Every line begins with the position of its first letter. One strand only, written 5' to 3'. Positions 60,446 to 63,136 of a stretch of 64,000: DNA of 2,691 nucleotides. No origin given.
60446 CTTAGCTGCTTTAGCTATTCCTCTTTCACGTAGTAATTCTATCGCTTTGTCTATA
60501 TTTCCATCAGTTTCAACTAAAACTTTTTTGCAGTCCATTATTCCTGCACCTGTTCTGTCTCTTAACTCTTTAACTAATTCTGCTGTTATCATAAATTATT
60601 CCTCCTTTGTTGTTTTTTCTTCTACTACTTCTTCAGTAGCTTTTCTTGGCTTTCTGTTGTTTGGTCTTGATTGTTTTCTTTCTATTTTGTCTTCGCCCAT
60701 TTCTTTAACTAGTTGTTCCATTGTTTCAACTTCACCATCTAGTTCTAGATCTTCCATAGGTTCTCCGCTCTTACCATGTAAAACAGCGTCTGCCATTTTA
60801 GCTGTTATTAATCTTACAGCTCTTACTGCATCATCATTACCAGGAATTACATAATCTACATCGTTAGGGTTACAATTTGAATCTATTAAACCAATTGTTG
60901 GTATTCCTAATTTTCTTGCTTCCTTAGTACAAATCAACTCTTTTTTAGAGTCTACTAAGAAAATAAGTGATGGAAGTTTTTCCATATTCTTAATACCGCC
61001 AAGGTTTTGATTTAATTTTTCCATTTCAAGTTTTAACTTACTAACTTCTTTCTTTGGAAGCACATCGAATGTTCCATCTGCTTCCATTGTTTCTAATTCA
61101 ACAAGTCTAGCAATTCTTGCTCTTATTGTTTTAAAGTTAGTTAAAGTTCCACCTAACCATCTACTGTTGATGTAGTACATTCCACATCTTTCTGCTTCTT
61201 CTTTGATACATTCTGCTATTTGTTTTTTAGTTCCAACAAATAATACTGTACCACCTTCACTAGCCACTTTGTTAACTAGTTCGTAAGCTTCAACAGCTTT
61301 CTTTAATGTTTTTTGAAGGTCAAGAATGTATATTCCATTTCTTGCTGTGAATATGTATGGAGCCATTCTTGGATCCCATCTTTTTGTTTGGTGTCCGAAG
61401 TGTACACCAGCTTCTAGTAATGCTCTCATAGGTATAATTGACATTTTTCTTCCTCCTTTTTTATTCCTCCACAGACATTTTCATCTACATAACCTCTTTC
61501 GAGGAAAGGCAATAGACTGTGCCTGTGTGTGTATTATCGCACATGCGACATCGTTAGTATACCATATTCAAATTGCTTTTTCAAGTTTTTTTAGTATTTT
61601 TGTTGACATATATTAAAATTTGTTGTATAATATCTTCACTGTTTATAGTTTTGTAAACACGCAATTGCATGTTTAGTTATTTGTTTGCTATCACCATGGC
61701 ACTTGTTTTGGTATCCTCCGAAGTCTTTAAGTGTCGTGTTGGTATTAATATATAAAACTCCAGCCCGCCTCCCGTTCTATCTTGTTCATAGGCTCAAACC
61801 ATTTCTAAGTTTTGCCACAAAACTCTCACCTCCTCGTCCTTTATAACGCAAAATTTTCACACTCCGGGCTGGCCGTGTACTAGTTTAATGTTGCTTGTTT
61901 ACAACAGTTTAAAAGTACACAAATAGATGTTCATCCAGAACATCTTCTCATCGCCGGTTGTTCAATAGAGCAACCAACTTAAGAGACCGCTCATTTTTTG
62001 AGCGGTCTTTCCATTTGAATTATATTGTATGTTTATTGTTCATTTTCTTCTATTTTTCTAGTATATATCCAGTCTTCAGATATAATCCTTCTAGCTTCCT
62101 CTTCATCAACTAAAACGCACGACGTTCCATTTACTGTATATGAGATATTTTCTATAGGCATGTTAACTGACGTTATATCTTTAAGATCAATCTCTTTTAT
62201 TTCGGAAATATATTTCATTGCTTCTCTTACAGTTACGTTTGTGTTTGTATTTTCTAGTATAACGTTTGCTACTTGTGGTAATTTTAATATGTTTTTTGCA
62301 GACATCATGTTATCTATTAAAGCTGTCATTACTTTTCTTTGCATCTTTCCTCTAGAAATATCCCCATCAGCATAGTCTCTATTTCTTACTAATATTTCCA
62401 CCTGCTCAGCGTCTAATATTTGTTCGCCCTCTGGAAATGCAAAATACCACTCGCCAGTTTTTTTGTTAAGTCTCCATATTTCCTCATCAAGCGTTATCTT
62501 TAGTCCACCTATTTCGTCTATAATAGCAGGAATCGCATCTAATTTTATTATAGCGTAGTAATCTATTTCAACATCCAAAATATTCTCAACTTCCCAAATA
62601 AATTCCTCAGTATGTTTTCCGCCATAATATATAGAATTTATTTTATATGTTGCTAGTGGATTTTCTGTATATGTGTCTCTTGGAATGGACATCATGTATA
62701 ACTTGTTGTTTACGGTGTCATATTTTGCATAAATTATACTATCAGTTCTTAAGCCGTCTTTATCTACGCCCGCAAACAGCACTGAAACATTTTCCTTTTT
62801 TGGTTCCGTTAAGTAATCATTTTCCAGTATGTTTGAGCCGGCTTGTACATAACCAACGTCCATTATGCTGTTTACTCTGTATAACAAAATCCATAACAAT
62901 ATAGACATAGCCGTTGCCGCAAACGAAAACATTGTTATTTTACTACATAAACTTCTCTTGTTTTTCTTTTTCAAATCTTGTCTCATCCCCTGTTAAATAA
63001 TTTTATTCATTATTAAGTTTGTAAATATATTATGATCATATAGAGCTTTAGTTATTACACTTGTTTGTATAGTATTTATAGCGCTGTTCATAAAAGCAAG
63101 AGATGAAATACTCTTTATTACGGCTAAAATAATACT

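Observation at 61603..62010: Candidate novel structured RNA of about 370 nt between rpsB and the LCP gene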

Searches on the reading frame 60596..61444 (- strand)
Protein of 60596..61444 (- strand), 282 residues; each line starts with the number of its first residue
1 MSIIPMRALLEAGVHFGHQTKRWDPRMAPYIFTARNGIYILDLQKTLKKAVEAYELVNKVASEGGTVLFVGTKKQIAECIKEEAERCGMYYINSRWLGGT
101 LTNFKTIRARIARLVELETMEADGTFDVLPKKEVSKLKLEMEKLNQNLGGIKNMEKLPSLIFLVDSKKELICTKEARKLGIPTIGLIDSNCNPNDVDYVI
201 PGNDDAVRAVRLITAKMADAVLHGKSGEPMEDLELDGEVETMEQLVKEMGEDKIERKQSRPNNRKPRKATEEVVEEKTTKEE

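Call 10: find_related_loci(query=window:60596-61444:-, collection=genome_contigs, flank=4000)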
Query window:60596-61444:- (282 aa) in genome_contigs; peptide patterns used: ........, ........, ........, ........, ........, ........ (x = any residue, [..] = any of these).
599 stretches matched a pattern (row limit reached: there are more); 595 encode a relative of the query (tblastn E <= 1e-3); the best 80 are kept; 80 distinct loci.
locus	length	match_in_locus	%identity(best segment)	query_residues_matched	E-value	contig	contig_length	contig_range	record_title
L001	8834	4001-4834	74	1-277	2e-132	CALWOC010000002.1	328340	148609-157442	MAG: uncultured Clostridia bacterium isolate BRZ_EH__bin69 genome assembly, contig: BRZ_EH__NODE_30_length_328340_cov_19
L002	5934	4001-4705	67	1-233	2e-109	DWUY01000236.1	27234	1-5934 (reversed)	MAG TPA_asm: Candidatus Blautia avicola isolate ChiBcec6-4105 ChiBcec6__C164665_L27234_SAMN08009758, whole genome shotgu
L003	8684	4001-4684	66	1-228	5e-109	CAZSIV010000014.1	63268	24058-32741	MAG TPA_asm: uncultured Oscillospiraceae bacterium isolate SRP287540_co1_231 genome assembly, contig: NODE_378_length_63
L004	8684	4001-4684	69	1-228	6e-109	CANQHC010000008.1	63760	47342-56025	MAG: uncultured Clostridia bacterium isolate Lapin-028__bin33 genome assembly, contig: Lapin-028__NODE_402_length_63760_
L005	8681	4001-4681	67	1-227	3e-107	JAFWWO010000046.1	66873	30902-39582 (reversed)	MAG: Anaerotignum sp. isolate RGIG6136 Sheep_Omasum.Co__c2142738, whole genome shotgun sequence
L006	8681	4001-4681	67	1-227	1e-106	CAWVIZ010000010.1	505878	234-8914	MAG: uncultured Lachnospiraceae bacterium isolate metabat2_pooled_metaflye.1390 MAG genome assembly, contig: contig_4043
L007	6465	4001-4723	63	1-241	1e-106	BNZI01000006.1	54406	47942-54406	Clostridia bacterium PG1894_18 DNA, sequence006, whole genome shotgun sequence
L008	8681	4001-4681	66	1-227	2e-106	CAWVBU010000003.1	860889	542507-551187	MAG: uncultured Blautia sp. isolate metabat2_pooled_hifiasm.178 MAG genome assembly, contig: s14166.ctg017666l, whole ge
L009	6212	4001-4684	65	1-228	2e-106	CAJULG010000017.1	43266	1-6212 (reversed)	MAG TPA_asm: uncultured Lachnospiraceae bacterium isolate MGBC143167 genome assembly, contig: MGBC143167.17, whole genom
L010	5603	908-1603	66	1-232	1e-106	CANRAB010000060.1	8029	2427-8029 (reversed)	MAG: uncultured Clostridia bacterium isolate Lapin-016__bin83 genome assembly, contig: Lapin-016__NODE_8309_length_8029_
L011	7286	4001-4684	65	1-228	2e-106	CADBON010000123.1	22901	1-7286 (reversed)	MAG: Ruminococcaceae bacterium isolate RUG14159 genome assembly, contig: RUG14159_asm_123, whole genome shotgun sequence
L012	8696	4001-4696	66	1-232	1e-106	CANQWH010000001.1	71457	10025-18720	MAG: uncultured Clostridia bacterium isolate Lapin-012__bin8 genome assembly, contig: Lapin-012__NODE_723_length_71457_c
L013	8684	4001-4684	68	1-228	9e-107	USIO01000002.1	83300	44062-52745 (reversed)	uncultured Clostridium sp. isolate UMGS1754 genome assembly, contig: NODE_167_length_83300_cov_6.106241, whole genome sh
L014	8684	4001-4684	66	1-228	2e-105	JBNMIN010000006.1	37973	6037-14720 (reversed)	MAG: Oscillospiraceae bacterium isolate CM_BacCAG2242.95 k141_256501_length_37973_cov_14.0000, whole genome shotgun sequ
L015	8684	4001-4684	66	1-228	2e-105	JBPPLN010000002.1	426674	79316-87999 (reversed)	Acutalibacteraceae bacterium SVS042 scaffold_2, whole genome shotgun sequence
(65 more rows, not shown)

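Call 65: search_protein_families(library=pfam, proteins=[window:60596-61444:-])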
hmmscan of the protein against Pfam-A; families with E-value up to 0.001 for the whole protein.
window:60596-61444:- (282 aa): 1 family
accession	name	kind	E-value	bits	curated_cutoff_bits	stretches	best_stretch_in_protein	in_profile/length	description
PF00318.25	Ribosomal_S2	-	2.3e-96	321.7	26.1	1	9-224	1-216/216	Ribosomal protein S2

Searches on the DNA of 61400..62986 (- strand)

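Call 4: search_rna_families(source=window, start=61400, end=62100, threshold=evalue, max_evalue=10, show_alignments=4)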
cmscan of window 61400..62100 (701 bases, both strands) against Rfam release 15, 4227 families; matches with E-value up to 10: 3.
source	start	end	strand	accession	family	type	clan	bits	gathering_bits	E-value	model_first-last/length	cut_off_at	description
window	61460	61549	-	RF00127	t44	Gene; sRNA;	-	20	44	0.17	1-95/95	no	t44 RNA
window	61615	61644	-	RF01615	ceN111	Gene; snRNA; snoRNA; CD-box;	-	16.8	43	5.1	1-70/70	no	Nematode snoRNA ceN111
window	61423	61513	+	RF02706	TeloSII_ncR30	Gene; sRNA;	-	15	86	0.58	1-226/226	no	TeloSII non coding RNA 30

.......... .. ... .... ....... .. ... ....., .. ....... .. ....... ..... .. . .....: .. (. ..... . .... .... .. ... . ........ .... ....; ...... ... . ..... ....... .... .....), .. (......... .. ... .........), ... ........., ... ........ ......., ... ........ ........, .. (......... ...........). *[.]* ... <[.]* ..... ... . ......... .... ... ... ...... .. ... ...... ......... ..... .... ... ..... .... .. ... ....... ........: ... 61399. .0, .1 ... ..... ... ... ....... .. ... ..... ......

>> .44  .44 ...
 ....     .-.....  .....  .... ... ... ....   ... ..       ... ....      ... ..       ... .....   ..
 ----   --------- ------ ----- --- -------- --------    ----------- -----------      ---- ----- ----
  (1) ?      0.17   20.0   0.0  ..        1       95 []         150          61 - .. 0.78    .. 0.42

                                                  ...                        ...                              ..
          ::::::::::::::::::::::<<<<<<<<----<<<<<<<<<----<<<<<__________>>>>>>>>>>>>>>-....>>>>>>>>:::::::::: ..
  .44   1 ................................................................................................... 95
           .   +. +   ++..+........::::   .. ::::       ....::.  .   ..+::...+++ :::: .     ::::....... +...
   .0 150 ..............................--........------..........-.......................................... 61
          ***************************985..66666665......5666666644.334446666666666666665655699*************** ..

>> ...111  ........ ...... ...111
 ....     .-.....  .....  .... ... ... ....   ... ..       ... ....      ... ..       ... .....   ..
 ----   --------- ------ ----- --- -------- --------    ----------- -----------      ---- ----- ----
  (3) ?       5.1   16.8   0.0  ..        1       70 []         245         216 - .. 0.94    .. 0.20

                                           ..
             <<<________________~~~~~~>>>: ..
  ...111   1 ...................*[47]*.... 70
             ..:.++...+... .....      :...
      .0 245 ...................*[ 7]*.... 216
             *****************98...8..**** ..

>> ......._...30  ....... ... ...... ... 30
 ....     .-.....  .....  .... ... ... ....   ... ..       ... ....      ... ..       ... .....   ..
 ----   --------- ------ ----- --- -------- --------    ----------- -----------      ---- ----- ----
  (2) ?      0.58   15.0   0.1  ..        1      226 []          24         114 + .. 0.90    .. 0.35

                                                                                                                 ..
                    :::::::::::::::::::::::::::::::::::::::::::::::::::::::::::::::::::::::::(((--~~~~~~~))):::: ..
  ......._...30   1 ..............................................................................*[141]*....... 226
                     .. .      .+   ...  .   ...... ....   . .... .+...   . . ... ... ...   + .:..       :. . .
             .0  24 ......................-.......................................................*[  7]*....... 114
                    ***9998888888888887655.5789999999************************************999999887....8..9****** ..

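Call 45: search_rna_families(sources=[L083, L084, L086, L099, L101, L104, L092, L105], threshold=evalue, max_evalue=1)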
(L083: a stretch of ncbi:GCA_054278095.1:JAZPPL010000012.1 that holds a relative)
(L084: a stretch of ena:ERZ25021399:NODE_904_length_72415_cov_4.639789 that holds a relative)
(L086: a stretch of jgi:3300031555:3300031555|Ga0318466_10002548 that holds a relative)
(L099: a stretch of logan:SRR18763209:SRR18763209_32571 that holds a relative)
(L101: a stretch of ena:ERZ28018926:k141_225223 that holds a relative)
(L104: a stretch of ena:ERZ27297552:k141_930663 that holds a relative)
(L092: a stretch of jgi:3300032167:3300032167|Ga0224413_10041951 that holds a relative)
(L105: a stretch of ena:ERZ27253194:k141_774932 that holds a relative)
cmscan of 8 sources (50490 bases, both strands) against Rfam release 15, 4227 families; matches with E-value up to 1: 1.
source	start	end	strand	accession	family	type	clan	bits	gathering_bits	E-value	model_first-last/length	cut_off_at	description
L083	4957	5037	+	RF00112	CyaR_RyeE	Gene; sRNA;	-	27.6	47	0.6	1-85/85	no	CyaR/Rye RNA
